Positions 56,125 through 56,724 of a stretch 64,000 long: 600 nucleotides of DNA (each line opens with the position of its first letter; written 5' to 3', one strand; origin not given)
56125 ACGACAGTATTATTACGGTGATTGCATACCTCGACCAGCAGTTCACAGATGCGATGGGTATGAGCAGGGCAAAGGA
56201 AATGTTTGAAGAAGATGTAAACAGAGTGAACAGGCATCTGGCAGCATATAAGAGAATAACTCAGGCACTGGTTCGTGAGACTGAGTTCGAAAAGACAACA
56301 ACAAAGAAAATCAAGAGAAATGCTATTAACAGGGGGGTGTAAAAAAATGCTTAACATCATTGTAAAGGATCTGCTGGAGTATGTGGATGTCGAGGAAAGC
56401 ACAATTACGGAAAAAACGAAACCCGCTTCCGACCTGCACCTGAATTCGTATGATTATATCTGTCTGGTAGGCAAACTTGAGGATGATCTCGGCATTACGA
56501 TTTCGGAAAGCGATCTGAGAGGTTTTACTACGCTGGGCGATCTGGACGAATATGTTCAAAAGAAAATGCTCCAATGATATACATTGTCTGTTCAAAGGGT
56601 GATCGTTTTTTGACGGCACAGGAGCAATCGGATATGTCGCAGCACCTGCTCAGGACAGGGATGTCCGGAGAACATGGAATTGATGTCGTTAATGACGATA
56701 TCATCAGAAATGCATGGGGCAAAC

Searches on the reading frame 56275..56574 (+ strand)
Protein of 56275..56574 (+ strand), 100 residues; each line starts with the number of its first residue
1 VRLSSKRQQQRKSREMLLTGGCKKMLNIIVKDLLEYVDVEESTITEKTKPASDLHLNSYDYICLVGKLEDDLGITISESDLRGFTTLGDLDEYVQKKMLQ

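Call 4: search_protein_families(library=pfam, proteins=[window:56275-56574:+], max_evalue=0.01)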
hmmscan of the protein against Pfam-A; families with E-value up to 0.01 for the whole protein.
window:56275-56574:+ (100 aa): 1 family
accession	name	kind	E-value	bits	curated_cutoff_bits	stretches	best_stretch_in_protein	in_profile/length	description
PF00550.31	PP-binding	-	0.00021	21.9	20.8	1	38-93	12-66/67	Phosphopantetheine attachment site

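Call 7: search_protein_families(library=ncbifam, proteins=[window:56275-56574:+], max_evalue=0.01)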
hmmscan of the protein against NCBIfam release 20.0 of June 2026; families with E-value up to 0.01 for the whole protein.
window:56275-56574:+ (100 aa): 13 families
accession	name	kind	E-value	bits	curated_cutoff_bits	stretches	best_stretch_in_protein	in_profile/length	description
NF002150.0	PRK00982.1-4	subfamily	4.9e-10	39.5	66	1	30-97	11-78/80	acyl carrier protein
NF002148.0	PRK00982.1-2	subfamily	1.8e-09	37.3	71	1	33-97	13-77/79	acyl carrier protein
TIGR00517.1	acyl_carrier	equivalog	1.9e-07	30.8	70.45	1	34-97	13-76/77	acyl carrier protein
NF009104.0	PRK12449.1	equivalog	5e-07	29.6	70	1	24-98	9-79/80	acyl carrier protein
NF040636.1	AcpM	exception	1.9e-06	27.8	146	1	34-96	15-77/93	meromycolate extension acyl carrier protein AcpM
NF002151.0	PRK00982.1-5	equivalog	2.3e-06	27.6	92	1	31-97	10-76/78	acyl carrier protein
NF006031.0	PRK08172.1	equivalog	2.9e-06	27.8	76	1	31-98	10-78/82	acyl carrier protein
NF058660.1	cispen_ACP_AmcB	equivalog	3.3e-06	27.2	80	1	25-97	6-78/80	cispentacin biosynthesis acyl carrier protein AmcB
NF002147.0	PRK00982.1-1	equivalog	9.6e-06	25.4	84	1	34-97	17-80/83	acyl carrier protein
NF004533.0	PRK05883.1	equivalog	1.4e-05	24.9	72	1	30-98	29-97/100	acyl carrier protein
NF002149.0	PRK00982.1-3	equivalog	3.2e-05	23.8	106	1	31-97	10-76/78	acyl carrier protein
NF003757.0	PRK05350.1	equivalog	7e-05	22.9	65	1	24-96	6-78/83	acyl carrier protein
NF005798.0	PRK07639.1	equivalog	0.0023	18.3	100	1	28-97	12-81/91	petrobactin biosynthesis protein AsbD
